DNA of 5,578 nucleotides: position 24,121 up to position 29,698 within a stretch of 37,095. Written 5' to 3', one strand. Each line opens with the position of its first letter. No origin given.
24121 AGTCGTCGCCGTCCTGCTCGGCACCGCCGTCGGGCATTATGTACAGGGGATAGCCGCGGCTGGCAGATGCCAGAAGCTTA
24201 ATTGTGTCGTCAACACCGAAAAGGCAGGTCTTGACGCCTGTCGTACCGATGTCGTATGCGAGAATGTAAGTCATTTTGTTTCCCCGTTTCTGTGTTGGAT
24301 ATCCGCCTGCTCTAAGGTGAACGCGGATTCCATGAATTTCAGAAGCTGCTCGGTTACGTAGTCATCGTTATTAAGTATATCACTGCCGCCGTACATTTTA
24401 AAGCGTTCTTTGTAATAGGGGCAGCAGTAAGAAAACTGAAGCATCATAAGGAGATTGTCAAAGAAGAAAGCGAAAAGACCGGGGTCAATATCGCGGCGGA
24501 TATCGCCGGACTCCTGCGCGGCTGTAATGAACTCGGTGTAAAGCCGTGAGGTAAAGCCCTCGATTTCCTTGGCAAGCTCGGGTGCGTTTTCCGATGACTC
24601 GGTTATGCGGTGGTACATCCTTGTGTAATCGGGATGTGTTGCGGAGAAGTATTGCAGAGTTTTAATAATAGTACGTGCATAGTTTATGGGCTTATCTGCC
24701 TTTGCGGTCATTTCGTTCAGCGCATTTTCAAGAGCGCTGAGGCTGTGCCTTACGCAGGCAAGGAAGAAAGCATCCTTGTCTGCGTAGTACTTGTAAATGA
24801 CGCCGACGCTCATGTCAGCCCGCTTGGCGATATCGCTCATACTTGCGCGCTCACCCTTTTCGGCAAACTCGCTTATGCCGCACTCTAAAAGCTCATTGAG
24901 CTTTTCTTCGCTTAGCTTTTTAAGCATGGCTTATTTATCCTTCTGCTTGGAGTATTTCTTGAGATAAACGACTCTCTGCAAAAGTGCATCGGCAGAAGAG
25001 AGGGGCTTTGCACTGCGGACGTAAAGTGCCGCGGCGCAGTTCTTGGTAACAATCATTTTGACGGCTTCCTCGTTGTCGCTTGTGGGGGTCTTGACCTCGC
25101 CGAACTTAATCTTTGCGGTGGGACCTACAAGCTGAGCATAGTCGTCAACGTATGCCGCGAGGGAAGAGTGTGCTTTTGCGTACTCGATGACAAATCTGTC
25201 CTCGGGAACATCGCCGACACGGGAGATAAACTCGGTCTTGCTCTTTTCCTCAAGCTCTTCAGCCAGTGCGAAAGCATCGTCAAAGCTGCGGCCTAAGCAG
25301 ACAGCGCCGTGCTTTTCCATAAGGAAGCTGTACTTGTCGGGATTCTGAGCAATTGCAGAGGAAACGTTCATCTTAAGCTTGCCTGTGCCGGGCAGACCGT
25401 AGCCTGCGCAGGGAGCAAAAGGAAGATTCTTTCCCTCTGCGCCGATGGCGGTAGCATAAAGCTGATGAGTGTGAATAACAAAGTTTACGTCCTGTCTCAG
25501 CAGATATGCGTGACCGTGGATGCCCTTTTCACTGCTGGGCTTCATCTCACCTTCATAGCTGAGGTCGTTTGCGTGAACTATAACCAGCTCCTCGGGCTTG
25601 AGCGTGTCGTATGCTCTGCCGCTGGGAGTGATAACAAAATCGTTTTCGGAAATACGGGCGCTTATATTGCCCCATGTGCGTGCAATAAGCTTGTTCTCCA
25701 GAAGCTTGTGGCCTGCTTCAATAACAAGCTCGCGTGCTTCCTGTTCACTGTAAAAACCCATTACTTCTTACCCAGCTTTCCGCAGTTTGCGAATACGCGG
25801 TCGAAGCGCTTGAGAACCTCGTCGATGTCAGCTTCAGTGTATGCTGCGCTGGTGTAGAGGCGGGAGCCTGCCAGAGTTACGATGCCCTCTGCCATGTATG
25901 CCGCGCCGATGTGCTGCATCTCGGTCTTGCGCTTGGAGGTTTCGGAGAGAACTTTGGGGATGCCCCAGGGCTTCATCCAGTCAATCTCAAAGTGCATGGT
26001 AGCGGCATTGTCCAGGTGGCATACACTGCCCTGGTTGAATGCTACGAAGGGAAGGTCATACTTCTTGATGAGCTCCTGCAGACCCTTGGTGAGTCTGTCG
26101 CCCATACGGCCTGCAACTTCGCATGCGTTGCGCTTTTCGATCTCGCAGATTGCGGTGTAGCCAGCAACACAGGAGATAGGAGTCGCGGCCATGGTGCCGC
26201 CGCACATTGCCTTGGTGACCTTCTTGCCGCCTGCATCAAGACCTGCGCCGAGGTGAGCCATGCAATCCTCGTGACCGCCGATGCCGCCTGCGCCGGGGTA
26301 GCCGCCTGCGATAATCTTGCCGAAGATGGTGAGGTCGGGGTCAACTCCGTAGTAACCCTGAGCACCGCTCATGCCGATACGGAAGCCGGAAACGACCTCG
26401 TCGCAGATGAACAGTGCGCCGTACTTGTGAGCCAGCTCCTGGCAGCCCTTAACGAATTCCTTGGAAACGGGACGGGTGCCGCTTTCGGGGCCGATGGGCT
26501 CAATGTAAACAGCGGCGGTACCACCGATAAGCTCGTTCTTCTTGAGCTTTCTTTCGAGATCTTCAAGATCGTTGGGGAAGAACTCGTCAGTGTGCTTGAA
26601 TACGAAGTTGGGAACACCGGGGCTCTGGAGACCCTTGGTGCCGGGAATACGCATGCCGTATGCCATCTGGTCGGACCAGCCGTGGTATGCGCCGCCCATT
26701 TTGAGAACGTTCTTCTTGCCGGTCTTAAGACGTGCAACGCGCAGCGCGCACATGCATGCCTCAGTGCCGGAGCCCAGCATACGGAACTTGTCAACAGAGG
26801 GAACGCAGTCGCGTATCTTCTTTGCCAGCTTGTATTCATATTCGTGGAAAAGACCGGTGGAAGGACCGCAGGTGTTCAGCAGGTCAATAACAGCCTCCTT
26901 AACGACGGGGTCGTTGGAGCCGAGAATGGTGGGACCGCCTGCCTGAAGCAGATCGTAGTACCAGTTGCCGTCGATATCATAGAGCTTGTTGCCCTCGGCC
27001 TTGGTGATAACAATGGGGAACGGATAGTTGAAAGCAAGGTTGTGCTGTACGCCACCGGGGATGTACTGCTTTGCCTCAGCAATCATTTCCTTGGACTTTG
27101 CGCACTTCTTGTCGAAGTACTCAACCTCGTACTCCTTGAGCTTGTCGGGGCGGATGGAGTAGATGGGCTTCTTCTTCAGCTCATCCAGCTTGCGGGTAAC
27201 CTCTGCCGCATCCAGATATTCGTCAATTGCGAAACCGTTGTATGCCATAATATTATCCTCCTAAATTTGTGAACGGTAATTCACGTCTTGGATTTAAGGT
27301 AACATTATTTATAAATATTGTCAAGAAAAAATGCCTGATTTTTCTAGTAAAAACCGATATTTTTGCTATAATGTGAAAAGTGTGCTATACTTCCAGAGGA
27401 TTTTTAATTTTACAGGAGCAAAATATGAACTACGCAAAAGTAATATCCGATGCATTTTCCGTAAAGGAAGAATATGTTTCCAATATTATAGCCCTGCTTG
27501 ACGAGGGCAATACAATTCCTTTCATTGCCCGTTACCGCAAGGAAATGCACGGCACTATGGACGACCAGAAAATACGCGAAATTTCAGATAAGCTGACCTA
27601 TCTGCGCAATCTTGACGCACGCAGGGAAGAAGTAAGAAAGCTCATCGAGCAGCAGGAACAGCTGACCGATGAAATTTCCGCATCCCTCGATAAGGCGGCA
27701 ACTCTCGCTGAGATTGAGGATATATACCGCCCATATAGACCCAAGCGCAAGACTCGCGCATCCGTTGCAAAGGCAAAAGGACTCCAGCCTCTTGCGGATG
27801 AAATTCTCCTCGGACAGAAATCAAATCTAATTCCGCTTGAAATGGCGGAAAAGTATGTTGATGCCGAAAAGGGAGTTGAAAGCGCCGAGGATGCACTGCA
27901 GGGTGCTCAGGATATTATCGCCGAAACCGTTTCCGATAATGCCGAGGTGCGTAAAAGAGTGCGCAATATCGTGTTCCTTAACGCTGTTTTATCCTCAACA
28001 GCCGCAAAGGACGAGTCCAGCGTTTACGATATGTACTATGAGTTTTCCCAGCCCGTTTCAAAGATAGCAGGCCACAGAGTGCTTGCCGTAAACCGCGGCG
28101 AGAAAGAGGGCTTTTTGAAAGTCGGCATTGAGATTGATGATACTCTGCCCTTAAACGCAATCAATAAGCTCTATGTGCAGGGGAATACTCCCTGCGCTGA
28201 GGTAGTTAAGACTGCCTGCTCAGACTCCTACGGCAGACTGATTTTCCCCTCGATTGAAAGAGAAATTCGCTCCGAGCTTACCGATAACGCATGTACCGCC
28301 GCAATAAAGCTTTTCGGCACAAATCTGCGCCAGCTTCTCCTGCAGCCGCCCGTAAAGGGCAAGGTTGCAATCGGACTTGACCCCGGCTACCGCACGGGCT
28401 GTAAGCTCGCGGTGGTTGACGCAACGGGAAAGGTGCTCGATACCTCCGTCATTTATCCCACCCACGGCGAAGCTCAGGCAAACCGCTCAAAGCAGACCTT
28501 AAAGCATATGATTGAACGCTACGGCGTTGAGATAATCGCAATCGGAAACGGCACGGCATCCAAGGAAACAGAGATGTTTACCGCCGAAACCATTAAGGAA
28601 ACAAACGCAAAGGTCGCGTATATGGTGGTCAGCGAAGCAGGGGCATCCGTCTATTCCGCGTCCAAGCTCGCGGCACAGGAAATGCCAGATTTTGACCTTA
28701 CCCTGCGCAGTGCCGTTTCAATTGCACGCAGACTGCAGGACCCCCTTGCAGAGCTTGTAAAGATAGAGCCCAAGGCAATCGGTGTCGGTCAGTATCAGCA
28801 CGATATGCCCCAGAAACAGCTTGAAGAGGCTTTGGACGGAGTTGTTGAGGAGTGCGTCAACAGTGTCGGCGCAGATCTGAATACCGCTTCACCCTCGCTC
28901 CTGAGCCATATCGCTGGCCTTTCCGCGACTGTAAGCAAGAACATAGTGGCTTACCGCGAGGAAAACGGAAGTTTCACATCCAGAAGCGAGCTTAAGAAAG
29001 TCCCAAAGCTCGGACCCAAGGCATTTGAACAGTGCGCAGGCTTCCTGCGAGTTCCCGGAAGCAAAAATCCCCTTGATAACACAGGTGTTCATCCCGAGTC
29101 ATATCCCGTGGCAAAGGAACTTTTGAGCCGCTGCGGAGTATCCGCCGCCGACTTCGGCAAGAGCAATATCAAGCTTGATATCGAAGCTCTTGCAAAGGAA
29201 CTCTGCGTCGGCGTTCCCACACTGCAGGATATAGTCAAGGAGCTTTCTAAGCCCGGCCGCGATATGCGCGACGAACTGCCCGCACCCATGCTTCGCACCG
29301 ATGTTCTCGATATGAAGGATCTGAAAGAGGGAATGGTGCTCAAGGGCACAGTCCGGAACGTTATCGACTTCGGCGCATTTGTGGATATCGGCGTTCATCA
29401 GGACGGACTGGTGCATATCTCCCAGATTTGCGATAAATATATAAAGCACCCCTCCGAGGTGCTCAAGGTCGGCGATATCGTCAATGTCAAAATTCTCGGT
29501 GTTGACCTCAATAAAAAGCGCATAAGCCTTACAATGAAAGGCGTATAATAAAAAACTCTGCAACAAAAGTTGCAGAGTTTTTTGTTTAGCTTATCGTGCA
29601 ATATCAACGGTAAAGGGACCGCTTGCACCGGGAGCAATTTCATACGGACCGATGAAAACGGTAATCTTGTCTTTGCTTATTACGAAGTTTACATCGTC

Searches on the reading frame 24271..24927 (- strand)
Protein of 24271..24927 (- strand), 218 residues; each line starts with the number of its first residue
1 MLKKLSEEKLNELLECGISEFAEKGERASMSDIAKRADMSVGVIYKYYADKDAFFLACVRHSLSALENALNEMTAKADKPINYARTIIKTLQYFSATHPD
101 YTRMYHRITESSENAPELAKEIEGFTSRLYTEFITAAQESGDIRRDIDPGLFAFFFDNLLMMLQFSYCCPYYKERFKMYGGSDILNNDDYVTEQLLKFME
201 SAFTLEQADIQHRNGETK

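Call 17: search_protein_families(library=pfam, proteins=[window:24271-24927:-], max_evalue=0.001)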
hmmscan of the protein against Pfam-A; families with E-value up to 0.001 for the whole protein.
window:24271-24927:- (218 aa): 1 family
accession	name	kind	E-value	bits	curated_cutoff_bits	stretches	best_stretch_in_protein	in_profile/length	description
PF00440.29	TetR_N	-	6.8e-10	39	24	1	15-58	3-47/47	Bacterial regulatory proteins, tetR family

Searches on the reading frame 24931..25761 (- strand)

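Call 17: search_protein_families(library=pfam, proteins=[window:24931-25761:-], max_evalue=0.001)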
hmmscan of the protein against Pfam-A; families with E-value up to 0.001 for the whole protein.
window:24931-25761:- (276 aa): 1 family
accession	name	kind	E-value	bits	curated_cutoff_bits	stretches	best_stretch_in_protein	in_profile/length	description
PF00596.27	Aldolase_II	-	2.2e-35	122.6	22.2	1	12-175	2-180/183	Class II Aldolase and Adducin N-terminal domain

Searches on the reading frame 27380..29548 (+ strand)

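Call 17: search_protein_families(library=pfam, proteins=[window:27380-29548:+], max_evalue=0.001)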
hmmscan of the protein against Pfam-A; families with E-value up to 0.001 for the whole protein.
window:27380-29548:+ (722 aa): 9 families
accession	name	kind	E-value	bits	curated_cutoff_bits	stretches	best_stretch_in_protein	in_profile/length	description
PF16921.10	Tex_YqgF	-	6.6e-56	188.6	27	1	328-453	1-126/126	Tex protein YqgF-like domain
PF09371.15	Tex_N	-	1.9e-29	101.6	32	1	16-90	1-75/75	Tex-like protein N-terminal domain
PF12836.13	HHH_3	-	3.5e-28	97.9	27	1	493-557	1-65/65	Helix-hairpin-helix motif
PF22706.1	Tex_central_region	-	5.8e-27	95.3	27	1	149-312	3-178/178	Tex central region-like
PF17674.7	HHH_9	-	6.1e-21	75.5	23.1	1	563-630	1-70/70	HHH domain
PF00575.29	S1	-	1.7e-20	73.6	22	1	648-720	2-74/74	S1 RNA binding domain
PF23459.1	S1_RRP5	-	1.1e-10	42.3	27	1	648-717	1-70/72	RRP5 S1 domain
PF14639.11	YqgF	-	8.4e-09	35.8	35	1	344-460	24-147/150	Holliday-junction resolvase-like of SPT6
PF14635.12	HHH_7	-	3.7e-06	27.7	27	1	470-558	9-103/104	Helix-hairpin-helix motif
